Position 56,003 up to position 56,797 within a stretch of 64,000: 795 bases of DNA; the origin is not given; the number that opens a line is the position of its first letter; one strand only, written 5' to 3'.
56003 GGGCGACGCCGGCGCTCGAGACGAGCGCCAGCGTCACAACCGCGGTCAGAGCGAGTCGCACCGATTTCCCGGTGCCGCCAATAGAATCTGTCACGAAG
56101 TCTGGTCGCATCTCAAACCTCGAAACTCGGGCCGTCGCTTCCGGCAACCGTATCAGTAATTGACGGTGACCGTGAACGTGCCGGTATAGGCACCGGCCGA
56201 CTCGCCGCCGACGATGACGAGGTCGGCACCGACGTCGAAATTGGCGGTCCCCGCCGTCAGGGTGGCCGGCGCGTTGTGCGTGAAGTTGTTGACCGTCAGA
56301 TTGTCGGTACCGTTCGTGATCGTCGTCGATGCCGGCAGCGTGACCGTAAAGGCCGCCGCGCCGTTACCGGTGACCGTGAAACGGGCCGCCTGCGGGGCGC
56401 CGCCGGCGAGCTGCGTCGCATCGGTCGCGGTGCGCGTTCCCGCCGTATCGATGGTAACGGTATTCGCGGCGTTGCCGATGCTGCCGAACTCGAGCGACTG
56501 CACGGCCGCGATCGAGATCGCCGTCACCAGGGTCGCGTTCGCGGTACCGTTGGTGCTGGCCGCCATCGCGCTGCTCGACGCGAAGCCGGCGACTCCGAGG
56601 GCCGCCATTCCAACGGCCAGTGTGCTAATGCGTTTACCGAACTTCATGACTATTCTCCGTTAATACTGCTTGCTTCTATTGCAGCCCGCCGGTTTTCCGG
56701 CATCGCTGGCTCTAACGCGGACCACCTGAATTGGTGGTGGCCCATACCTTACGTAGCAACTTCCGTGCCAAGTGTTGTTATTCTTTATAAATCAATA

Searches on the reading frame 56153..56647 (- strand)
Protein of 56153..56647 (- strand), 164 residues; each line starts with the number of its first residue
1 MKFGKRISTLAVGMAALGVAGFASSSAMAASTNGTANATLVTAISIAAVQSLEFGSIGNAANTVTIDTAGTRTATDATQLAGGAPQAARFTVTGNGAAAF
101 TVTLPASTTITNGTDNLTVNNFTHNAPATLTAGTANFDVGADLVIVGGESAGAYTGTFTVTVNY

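Call 3: search_protein_families(library=pfam, proteins=[window:56153-56647:-], max_evalue=0.01)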
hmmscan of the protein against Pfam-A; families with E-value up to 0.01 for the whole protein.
window:56153-56647:- (164 aa): 1 family
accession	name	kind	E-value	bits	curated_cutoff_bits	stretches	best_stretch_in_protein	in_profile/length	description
PF14352.11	DUF4402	-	8.5e-27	94.8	25.2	1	44-164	1-129/129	Domain of unknown function (DUF4402)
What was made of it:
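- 56153..56647 (-): geneB: DUF4402 protein of 164 aa, the putative major pilin. Pfam PF14352, E = 8.5e-27 (call 3).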

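Call 12: find_homologous_proteins(query=window:56153-56647:-)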
Query window:56153-56647:- (164 aa): 49 proteins with E <= 0.001 among 1227 candidates.
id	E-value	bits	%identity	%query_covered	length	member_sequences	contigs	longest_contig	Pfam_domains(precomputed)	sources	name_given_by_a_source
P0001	3.4e-88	311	100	100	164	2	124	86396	PF14352.12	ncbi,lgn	-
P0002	1.2e-55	206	88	74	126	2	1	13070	PF14352.12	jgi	jgi:hypothetical protein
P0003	1.2e-53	199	71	100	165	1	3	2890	PF14352.12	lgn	-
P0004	9.8e-48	180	61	100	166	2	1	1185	PF14352.12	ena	-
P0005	3.4e-47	178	61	100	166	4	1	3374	PF14352.12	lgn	-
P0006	5.5e-47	178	65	100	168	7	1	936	PF14352.12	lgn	-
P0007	6.9e-46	174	63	100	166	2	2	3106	PF14352.12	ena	-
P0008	6.1e-45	171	62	100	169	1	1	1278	PF14352.12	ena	-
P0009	1.2e-44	170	67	87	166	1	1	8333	PF14352.12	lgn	-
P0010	3.4e-44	169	63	100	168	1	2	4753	PF14352.12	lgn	-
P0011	1.8e-43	166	67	86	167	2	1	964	PF14352.12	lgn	-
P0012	2.6e-43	166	60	100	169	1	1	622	PF14352.12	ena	-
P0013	8.4e-43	164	60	100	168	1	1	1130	PF14352.12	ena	-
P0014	1.2e-42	164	60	100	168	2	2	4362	PF14352.12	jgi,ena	-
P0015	5.1e-42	162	59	100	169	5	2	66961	PF14352.12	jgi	jgi:hypothetical protein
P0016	2.1e-41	160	64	87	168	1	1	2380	PF14352.12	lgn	-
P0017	1.4e-40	157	59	100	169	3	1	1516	PF14352.12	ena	-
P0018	1.6e-39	154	62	91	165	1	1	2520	PF14352.12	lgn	-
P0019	4.7e-35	139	58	93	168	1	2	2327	PF14352.12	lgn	-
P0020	2.0e-34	137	54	100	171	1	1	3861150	PF14352.12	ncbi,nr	ncbi:MAG: DUF4402 domain-containing protein [Rhodospirillales bacterium]|nr:MAG: DUF4402 domain-cont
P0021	3.1e-29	120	68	62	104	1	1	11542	PF14352.12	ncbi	-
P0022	4.8e-25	107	48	77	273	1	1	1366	PF14352.12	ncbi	-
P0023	2.4e-19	88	53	69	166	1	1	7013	PF14352.12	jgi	jgi:hypothetical protein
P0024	4.1e-16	78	46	76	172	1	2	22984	PF14352.12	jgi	jgi:Domain of unknown function (DUF4402)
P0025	4.7e-16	78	44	79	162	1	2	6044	PF14352.12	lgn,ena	-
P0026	8.9e-16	77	46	99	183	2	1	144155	PF14352.12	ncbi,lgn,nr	ncbi:MAG: DUF4402 domain-containing protein [Oxalobacteraceae bacterium]|nr:DUF4402 domain-containin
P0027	6.1e-15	74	43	95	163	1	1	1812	PF14352.12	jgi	jgi:Mat/Ecp fimbriae major subunit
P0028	3.6e-14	71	47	86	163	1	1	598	PF14352.12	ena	-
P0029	3.9e-14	71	42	100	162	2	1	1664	PF14352.12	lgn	-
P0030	6.5e-14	71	45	84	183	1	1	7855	PF14352.12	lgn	-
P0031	5.4e-13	68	40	90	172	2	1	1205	PF14352.12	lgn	-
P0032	2.5e-12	65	39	98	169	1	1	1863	PF14352.12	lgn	-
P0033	4.3e-12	65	45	80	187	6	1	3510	PF14352.12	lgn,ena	-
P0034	8.8e-12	64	39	97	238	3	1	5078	PF14352.12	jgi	jgi:hypothetical protein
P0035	2.9e-11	62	38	76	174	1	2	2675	PF14352.12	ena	-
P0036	2.3e-10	59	40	82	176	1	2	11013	PF14352.12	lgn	-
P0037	3.2e-10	59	37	83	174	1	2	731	PF14352.12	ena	-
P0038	6.9e-10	58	39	87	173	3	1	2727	PF14352.12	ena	-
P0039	2.1e-9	56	42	65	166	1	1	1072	PF14352.12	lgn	-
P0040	7.6e-9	54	37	98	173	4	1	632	PF14352.12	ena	-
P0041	1.0e-8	54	37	91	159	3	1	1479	PF14352.12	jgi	jgi:hypothetical protein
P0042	2.5e-8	53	38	95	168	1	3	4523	PF14352.12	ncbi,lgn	-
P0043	2.9e-8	52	36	77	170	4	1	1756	PF14352.12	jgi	jgi:hypothetical protein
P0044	4.4e-8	52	37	74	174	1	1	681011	PF14352.12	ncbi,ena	-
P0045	1.2e-7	50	32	92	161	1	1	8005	PF14352.12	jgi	jgi:hypothetical protein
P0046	1.2e-7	50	35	97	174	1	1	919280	PF14352.12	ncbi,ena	-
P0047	1.3e-7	50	36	87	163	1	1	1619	PF14352.12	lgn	-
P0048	1.8e-4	40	38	62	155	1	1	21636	PF14352.12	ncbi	ncbi:MAG: DUF4402 domain-containing protein [Pseudomonadota bacterium]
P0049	6.2e-4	38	34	92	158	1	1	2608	PF14352.12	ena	-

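Call 13: find_encoding_contigs(protein=P0001, flank=3000, max_places=4)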
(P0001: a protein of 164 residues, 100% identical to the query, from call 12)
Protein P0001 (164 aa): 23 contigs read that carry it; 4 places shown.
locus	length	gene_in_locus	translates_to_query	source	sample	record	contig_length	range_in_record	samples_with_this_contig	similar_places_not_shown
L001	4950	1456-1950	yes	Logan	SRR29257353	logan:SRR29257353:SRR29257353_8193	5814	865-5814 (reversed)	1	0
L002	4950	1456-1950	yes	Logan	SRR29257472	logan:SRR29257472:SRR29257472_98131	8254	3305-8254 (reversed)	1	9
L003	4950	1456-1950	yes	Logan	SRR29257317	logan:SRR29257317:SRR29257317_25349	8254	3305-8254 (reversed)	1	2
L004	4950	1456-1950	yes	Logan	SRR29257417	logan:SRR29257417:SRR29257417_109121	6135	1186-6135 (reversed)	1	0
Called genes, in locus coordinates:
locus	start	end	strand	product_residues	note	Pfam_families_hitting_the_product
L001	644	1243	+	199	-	PF14352:DUF4402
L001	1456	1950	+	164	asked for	PF14352:DUF4402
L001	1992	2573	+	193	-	PF14352:DUF4402 (weak)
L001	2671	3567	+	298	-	PF00345:PapD_N (weak)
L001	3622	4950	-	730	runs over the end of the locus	?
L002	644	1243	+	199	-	PF14352:DUF4402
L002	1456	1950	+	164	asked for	PF14352:DUF4402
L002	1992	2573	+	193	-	PF14352:DUF4402 (weak)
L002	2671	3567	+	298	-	PF00345:PapD_N (weak)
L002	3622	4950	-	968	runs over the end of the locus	PF17210:SdrD_B (faint), PF13620:CarboxypepD_reg (faint)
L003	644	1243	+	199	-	PF14352:DUF4402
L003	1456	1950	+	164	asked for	PF14352:DUF4402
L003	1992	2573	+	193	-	PF14352:DUF4402 (weak)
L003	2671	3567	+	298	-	PF00345:PapD_N (weak)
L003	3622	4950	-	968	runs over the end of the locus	PF17210:SdrD_B (faint), PF13620:CarboxypepD_reg (faint)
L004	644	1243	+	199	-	PF14352:DUF4402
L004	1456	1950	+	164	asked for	PF14352:DUF4402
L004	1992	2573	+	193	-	PF14352:DUF4402 (weak)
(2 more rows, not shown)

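Call 14: find_encoding_contigs(protein=P0002, flank=8000, max_places=3)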
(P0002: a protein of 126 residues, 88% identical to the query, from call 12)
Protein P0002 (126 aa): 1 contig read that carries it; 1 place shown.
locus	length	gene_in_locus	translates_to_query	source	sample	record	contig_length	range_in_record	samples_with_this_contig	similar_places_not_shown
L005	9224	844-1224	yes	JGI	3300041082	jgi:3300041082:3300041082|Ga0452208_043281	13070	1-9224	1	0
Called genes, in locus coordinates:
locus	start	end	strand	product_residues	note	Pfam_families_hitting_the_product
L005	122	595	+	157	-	PF14352:DUF4402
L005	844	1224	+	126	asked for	PF14352:DUF4402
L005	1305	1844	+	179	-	PF14352:DUF4402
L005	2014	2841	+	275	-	PF00345:PapD_N (faint)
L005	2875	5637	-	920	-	PF22904:NOMO1-like_2nd (faint), PF13620:CarboxypepD_reg (faint), PF17210:SdrD_B (weak)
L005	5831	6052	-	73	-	-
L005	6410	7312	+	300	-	PF01734:Patatin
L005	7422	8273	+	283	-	PF00501:AMP-binding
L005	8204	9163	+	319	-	PF00501:AMP-binding, PF13193:AMP-binding_C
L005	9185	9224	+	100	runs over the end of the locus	PF02036:SCP2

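Call 18: find_related_loci(query=A2, collection=genome_contigs, flank=6000)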
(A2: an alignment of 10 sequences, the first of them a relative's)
Query A2 (164 aa) in genome_contigs; peptide patterns used: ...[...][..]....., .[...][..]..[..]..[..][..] (x = any residue, [..] = any of these).
99 stretches matched a pattern; 5 encode a relative of the query (tblastn E <= 1e-3); 4 distinct loci.
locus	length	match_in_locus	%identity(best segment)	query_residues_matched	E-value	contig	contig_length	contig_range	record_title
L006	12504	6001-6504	63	1-164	1e-54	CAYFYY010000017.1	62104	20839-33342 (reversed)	MAG TPA_asm: uncultured Flavobacteriales bacterium isolate ERP108616_co2_15 genome assembly, contig: NODE_436_length_621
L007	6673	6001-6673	41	1-164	3e-18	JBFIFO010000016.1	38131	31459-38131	MAG: Alphaproteobacteria bacterium isolate Mix_sand11.2021.09.G.3 k141_1787531_length_38131_cov_15.1330, whole genome sh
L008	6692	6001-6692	40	1-164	1e-16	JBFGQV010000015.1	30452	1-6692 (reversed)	MAG: Alphaproteobacteria bacterium isolate Mix_sand04.2021.02.G.56 k141_498260_length_30452_cov_12.2951, whole genome sh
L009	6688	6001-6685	40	1-164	1e-16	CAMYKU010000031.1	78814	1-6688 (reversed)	MAG: uncultured Alphaproteobacteria bacterium isolate FCS_M_Alpha_35 genome assembly, contig: scaffold_701, whole genome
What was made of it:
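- Tried and rejected: It was not found (call 18).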

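Call 19: find_related_loci(query=A2, collection=metagenome_contigs, flank=6000)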
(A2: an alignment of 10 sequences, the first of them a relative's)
Query A2 (164 aa) in metagenome_contigs; peptide patterns used: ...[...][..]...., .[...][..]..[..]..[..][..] (x = any residue, [..] = any of these).
440 stretches matched a pattern; 10 encode a relative of the query (tblastn E <= 1e-3); 10 distinct loci.
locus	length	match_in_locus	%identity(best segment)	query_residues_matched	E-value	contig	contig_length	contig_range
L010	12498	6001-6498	64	1-164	4e-56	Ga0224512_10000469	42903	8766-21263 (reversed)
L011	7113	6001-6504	63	1-164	1e-54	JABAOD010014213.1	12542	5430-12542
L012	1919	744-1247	60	1-164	2e-53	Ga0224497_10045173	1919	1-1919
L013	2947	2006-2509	60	1-164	1e-52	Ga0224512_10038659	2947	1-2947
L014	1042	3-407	71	33-164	6e-55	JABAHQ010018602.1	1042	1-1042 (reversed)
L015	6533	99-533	64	24-164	2e-50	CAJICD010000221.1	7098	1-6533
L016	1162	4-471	62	13-164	4e-51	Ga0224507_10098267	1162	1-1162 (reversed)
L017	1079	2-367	57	48-164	8e-34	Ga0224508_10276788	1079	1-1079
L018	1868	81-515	42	24-164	4e-19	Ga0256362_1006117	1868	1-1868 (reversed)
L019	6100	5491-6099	34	1-164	3e-14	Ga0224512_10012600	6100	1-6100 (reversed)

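Call 26: find_encoding_contigs(protein=P0020, flank=10000, max_places=2)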
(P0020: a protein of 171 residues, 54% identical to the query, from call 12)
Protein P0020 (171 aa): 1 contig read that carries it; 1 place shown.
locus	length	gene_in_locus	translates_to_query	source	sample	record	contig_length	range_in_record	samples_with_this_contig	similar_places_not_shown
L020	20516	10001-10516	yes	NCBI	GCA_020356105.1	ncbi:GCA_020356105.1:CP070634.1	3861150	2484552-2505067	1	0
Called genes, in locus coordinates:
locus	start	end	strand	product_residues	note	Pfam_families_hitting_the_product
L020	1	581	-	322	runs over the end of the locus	-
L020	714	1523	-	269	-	PF16998:17kDa_Anti_2 (weak)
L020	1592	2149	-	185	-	PF07638:Sigma70_ECF (weak), PF04542:Sigma70_r2, PF22029:PhyR_sigma2, PF08281:Sigma70_r4_2, PF04545:Sigma70_r4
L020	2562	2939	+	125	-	-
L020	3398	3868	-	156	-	-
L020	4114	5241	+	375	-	PF13433:Peripla_BP_5, PF13458:Peripla_BP_6, PF01094:ANF_receptor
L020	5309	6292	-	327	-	PF02653:BPD_transp_2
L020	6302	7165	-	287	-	PF02653:BPD_transp_2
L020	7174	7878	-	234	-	PF00005:ABC_tran, PF13304:AAA_21 (faint)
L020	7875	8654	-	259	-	PF00005:ABC_tran, PF13304:AAA_21 (faint), PF12399:BCA_ABC_TP_C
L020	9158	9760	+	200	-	PF14352:DUF4402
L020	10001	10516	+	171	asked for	PF14352:DUF4402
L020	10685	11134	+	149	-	PF14352:DUF4402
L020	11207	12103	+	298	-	PF00345:PapD_N (faint)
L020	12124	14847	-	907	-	PF13620:CarboxypepD_reg (faint), PF17210:SdrD_B (weak)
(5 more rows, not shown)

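Call 27: find_encoding_contigs(protein=P0015, flank=10000, max_places=2)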
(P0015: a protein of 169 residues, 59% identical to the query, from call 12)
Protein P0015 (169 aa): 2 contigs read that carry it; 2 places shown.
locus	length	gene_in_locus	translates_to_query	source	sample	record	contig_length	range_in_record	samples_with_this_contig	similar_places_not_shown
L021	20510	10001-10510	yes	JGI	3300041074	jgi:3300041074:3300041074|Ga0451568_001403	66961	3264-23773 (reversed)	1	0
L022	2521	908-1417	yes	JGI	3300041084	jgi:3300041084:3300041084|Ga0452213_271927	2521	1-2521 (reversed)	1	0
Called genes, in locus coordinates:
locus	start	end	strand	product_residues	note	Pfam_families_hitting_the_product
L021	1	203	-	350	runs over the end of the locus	PF02653:BPD_transp_2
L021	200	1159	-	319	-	PF02653:BPD_transp_2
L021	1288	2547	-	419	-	PF13433:Peripla_BP_5, PF13458:Peripla_BP_6, PF01094:ANF_receptor, PF13433:Peripla_BP_5 (weak)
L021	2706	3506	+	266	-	PF00378:ECH_1, PF16113:ECH_2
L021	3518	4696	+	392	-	PF02771:Acyl-CoA_dh_N, PF02770:Acyl-CoA_dh_M, PF00441:Acyl-CoA_dh_1, PF08028:Acyl-CoA_dh_2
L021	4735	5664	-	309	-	-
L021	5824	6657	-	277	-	PF16998:17kDa_Anti_2 (weak)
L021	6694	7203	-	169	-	PF04542:Sigma70_r2, PF07638:Sigma70_ECF (weak), PF22029:PhyR_sigma2, PF22233:PhyR_sigma-like (faint), PF08281:Sigma70_r4_2, PF04545:Sigma70_r4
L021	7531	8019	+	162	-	-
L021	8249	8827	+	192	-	-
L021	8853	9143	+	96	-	-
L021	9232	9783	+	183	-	PF14352:DUF4402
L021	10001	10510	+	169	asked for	PF14352:DUF4402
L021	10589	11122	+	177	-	PF14352:DUF4402 (weak)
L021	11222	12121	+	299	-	-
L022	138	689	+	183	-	PF14352:DUF4402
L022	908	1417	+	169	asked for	PF14352:DUF4402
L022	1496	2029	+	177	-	PF14352:DUF4402 (weak)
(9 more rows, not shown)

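Call 28: find_encoding_contigs(protein=P0026, flank=8000, max_places=2)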
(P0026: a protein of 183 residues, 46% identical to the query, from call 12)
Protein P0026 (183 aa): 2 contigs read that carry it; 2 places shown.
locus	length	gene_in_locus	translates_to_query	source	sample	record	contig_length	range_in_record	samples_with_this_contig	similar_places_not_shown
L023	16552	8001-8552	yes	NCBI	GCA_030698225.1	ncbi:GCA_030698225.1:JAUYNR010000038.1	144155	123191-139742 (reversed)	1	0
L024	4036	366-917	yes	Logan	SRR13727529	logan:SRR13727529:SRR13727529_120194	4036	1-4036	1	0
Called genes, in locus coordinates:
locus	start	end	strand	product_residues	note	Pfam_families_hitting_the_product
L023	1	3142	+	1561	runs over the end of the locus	PF00310:GATase_2, PF04898:Glu_syn_central, PF01645:Glu_synthase, PF01493:GXGXG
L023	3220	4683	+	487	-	PF14691:Fer4_20, PF00070:Pyr_redox (weak), PF00890:FAD_binding_2 (weak), PF01266:DAO (weak), PF01593:Amino_oxidase, PF07992:Pyr_redox_2, PF12831:FAD_oxidored, PF13450:NAD_binding_8, +3 more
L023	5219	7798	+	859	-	PF00072:Response_reg, PF13426:PAS_9 (weak), PF08447:PAS_3, PF00990:GGDEF, PF00563:EAL, PF00072:Response_reg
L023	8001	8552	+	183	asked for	PF14352:DUF4402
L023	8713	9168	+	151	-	-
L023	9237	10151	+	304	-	-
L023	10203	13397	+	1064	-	PF13620:CarboxypepD_reg (faint), PF17210:SdrD_B (faint)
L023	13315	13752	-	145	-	-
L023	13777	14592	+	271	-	PF00005:ABC_tran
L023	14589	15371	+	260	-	PF02405:MlaE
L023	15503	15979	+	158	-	PF02470:MlaD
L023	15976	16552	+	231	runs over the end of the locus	PF04333:MlaA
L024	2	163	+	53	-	?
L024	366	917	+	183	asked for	PF14352:DUF4402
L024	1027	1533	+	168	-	-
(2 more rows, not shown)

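Call 29: find_encoding_contigs(protein=P0044, flank=8000, max_places=2)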
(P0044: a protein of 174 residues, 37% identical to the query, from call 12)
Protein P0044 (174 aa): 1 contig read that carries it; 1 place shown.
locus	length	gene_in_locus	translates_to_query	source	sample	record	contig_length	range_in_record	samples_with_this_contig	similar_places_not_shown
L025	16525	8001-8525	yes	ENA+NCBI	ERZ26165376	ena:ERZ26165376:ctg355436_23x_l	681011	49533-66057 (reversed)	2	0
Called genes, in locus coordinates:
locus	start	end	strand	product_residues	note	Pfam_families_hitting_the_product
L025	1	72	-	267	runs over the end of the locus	PF00072:Response_reg, PF04397:LytTR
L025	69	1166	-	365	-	PF06580:His_kinase, PF02518:HATPase_c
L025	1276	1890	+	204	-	PF01966:HD (weak)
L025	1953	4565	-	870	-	PF07715:Plug, PF00593:TonB_dep_Rec_b-barrel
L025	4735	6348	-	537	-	PF00890:FAD_binding_2, PF01266:DAO (faint), PF03486:HI0933_like (faint), PF07992:Pyr_redox_2 (weak), PF02910:Succ_DH_flav_C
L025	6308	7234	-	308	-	PF00005:ABC_tran, PF02463:SMC_N (faint), PF13304:AAA_21 (weak)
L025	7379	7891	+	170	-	PF14352:DUF4402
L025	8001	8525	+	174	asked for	PF14352:DUF4402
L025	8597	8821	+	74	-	PF10276:zf-CHCC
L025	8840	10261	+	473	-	PF01523:PmbA_TldD_1st, PF19290:PmbA_TldD_2nd, PF19289:PmbA_TldD_3rd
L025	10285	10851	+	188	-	PF01243:PNPOx_N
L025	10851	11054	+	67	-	PF09413:DUF2007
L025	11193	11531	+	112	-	PF00543:P-II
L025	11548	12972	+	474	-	PF00909:Ammonium_transp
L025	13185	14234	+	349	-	PF01594:AI-2E_transport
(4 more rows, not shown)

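Call 30: find_encoding_contigs(protein=P0046, flank=8000, max_places=2)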
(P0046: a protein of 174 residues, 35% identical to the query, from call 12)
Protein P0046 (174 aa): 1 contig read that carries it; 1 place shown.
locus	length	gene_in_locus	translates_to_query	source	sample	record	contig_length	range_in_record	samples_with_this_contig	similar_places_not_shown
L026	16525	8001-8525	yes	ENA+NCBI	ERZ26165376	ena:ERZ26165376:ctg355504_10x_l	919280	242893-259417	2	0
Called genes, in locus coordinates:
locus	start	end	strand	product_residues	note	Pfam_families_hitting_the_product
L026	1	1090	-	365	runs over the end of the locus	PF06580:His_kinase, PF02518:HATPase_c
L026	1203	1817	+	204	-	PF01966:HD (weak)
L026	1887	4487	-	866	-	PF07715:Plug, PF00593:TonB_dep_Rec_b-barrel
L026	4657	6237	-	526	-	PF00890:FAD_binding_2, PF01266:DAO, PF03486:HI0933_like (faint), PF07992:Pyr_redox_2 (weak), PF02910:Succ_DH_flav_C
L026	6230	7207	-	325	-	PF00005:ABC_tran, PF02463:SMC_N (faint), PF13304:AAA_21 (weak)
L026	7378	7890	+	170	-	PF14352:DUF4402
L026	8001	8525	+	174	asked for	PF14352:DUF4402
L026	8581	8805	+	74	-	PF10276:zf-CHCC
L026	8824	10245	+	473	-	PF01523:PmbA_TldD_1st, PF19290:PmbA_TldD_2nd, PF19289:PmbA_TldD_3rd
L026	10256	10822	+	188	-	PF01243:PNPOx_N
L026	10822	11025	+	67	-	PF09413:DUF2007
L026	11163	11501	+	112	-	PF00543:P-II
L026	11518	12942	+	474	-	PF00909:Ammonium_transp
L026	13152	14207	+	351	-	PF01594:AI-2E_transport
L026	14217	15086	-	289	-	PF10502:Peptidase_S26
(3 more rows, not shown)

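Call 49: search_solved_structures(query=A2, max_evalue=1)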
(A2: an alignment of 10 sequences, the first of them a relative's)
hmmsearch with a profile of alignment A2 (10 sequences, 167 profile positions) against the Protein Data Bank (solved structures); distinct sequences matched with E-value up to 1: 1.
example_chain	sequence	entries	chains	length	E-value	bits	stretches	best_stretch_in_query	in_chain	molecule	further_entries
2c4i_A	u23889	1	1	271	0.0052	19.9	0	127-165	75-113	AVIDIN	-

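Call 55: predict_structure(alignment_id=A1)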
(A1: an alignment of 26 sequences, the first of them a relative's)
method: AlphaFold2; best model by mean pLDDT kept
length: 164 residues; sequences in the alignment: 26
mean_pLDDT: 86.2   pTM: 0.74
mean pLDDT of the five models: 86.2, 85.0, 84.4, 83.9, 82.1
residues with pLDDT >= 90: 117; 70-90: 19; 50-70: 6; < 50: 22
segments of 3 or more residues with pLDDT < 50: 1-21
pLDDT, mean of each block of 10 residues (from residue 1): 38 41 58 90 95 96 98 96 95 91 98 97 94 94 96 97 95
secondary structure, 60 per line:
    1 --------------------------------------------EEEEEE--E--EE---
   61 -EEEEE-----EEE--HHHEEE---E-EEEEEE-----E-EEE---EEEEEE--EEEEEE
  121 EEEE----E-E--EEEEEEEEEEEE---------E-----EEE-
elements in order: E45-50 E62-66 E72-74 E80-82 E88-93 E101-103 E107-112 E115-124 E134-145 E161-163
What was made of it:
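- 56153..56647 (-): The AlphaFold model has pLDDT 86 (call 55).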

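Call 57: fold_search(model_id=the predicted structure, library=pdb)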
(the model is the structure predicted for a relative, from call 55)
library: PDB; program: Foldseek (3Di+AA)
matches with E <= 10: 364; with E <= 0.001: 0
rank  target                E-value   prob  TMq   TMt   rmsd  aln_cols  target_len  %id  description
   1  6fq0_B                3.9e-02  0.93  0.37  0.44   7.7       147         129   19  Crystal structure of the CsuC-CsuA/B chaperone-subunit preassembly complex of the archaic chaperone-usher Csu pili of  (released 2018-09-26)
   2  3dpb_B                4.3e-02  0.97  0.37  0.39   7.8       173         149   16  Crystal structure of the complex of the Caf1M chaperone with the mini-fiber of two Caf1 subunits (Caf1:Caf1), carrying (released 2009-07-14)
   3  1z9s_B                4.8e-02  0.99  0.43  0.46   6.0       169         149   15  Crystal Structure of the native chaperone:subunit:subunit Caf1M:Caf1:Caf1 complex (released 2005-06-21)
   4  3dsn_C                7.0e-02  0.95  0.37  0.44   6.6       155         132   17  Crystal structure of the complex of the Caf1M chaperone with the mini-fiber of two Caf1 subunits (Caf1:Caf1), carrying (released 2009-07-14)
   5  3dos_F                7.4e-02  0.99  0.44  0.53   3.9       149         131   17  Crystal structure of the complex of the Caf1M chaperone with the mini-fiber of two Caf1 subunits (Caf1:Caf1), carrying (released 2009-07-14)
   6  6fqa_D                8.2e-02  0.96  0.41  0.50   4.9       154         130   18  Crystal structure of the CsuC-CsuA/B chaperone-subunit preassembly complex of the archaic chaperone-usher Csu pili of  (released 2018-09-26)
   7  4y2n_C                8.6e-02  0.96  0.40  0.44  15.0       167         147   12  Structure of CFA/I pili major subunit CfaB trimer (released 2016-08-10)
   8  1p5u_C                1.0e-01  0.92  0.38  0.46   6.2       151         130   16  X-ray structure of the ternary Caf1M:Caf1:Caf1 chaperone:subunit:subunit complex (released 2003-06-24)
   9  3dos_E                1.1e-01  0.96  0.42  0.45   5.8       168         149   15  Crystal structure of the complex of the Caf1M chaperone with the mini-fiber of two Caf1 subunits (Caf1:Caf1), carrying (released 2009-07-14)
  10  3dsn_E                1.3e-01  0.96  0.44  0.47   6.0       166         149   17  Crystal structure of the complex of the Caf1M chaperone with the mini-fiber of two Caf1 subunits (Caf1:Caf1), carrying (released 2009-07-14)
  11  2wmp_B                1.3e-01  0.69  0.33  0.42   7.3       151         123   18  Structure of the E. coli chaperone PapD in complex with the pilin domain of the PapGII adhesin (released 2010-08-25)
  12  1p5u_B                1.3e-01  0.85  0.37  0.40   8.4       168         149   17  X-ray structure of the ternary Caf1M:Caf1:Caf1 chaperone:subunit:subunit complex (released 2003-06-24)
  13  3dsn_F                1.5e-01  0.77  0.35  0.42   5.0       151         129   15  Crystal structure of the complex of the Caf1M chaperone with the mini-fiber of two Caf1 subunits (Caf1:Caf1), carrying (released 2009-07-14)
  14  4y2l_A                1.6e-01  0.90  0.39  0.43  14.7       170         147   11  Structure of CFA/I pili major subunit CfaB trimer (released 2016-08-10)
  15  5iqm_A                1.6e-01  0.33  0.27  0.32   9.2       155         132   12  Crystal structure of the E. coli type 1 pilus subunit FimG (engineered variant with substitution Q134E; N-terminal Fim (released 2016-07-06)
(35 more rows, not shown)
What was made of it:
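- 56153..56647 (-): Its best PDB matches are all chaperone-usher pilins (CsuA/B, Caf1, CfaB), but they are weak at E = 0.04-0.1 (call 57).
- On chaperone-usher pilus system (the regulated genes): The top PDB matches of the pilin model are all chaperone-usher pilins, but at E = 0.04-0.8 and TM about 0.4 (call 57).
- Closest known: Chaperone-usher pili, including archaic Csu pili of Acinetobacter and type 1 / P pili. Same: The best, though weak, matches of the pilin model are CsuA/B, Caf1 and CfaB (call 57).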

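Call 66: find_encoding_contigs(protein=P0024, flank=6000, max_places=2)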
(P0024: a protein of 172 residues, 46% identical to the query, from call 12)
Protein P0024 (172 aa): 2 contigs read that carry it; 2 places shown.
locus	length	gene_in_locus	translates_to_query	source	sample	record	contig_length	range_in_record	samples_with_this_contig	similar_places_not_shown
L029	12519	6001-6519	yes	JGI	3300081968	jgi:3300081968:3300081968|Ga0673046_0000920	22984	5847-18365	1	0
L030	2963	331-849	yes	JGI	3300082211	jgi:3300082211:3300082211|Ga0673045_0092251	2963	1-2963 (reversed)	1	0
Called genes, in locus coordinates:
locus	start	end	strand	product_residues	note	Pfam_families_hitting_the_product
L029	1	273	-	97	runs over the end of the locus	PF20660:DUF6812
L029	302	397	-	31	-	-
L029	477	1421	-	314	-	PF00582:Usp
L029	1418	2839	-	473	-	PF00939:Na_sulph_symp, PF03600:CitMHS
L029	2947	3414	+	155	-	-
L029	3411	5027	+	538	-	PF00890:FAD_binding_2, PF01266:DAO (weak), PF02910:Succ_DH_flav_C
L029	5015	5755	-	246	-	PF13511:DUF4124, PF13406:SLT_2 (faint), PF01464:SLT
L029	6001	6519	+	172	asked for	PF14352:DUF4402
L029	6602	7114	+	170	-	-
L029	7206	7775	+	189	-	PF14352:DUF4402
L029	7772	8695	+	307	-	PF06280:fn3_5 (faint)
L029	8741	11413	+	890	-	PF17210:SdrD_B (faint), PF13620:CarboxypepD_reg (faint), PF22904:NOMO1-like_2nd (weak)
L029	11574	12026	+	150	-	PF00011:HSP20, PF17886:ArsA_HSP20 (weak)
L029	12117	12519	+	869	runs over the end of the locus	PF02861:Clp_N, PF23569:NBD_SMAX1, PF00004:AAA, PF17871:AAA_lid_9, PF00004:AAA, PF07724:AAA_2, PF07728:AAA_5, PF10431:ClpB_D2-small, +10 more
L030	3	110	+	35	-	?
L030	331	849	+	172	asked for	PF14352:DUF4402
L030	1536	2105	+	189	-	PF14352:DUF4402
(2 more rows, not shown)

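Call 67: find_encoding_contigs(protein=P0023, flank=6000, max_places=2)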
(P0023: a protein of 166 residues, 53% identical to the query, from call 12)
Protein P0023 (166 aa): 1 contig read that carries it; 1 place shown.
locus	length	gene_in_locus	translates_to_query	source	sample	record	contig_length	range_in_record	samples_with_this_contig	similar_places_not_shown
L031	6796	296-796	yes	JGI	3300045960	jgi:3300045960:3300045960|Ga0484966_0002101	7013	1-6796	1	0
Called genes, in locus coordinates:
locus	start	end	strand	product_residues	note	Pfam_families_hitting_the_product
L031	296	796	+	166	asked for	PF14352:DUF4402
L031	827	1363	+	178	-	PF14352:DUF4402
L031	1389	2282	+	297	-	PF06280:fn3_5 (weak)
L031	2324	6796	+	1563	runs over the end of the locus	?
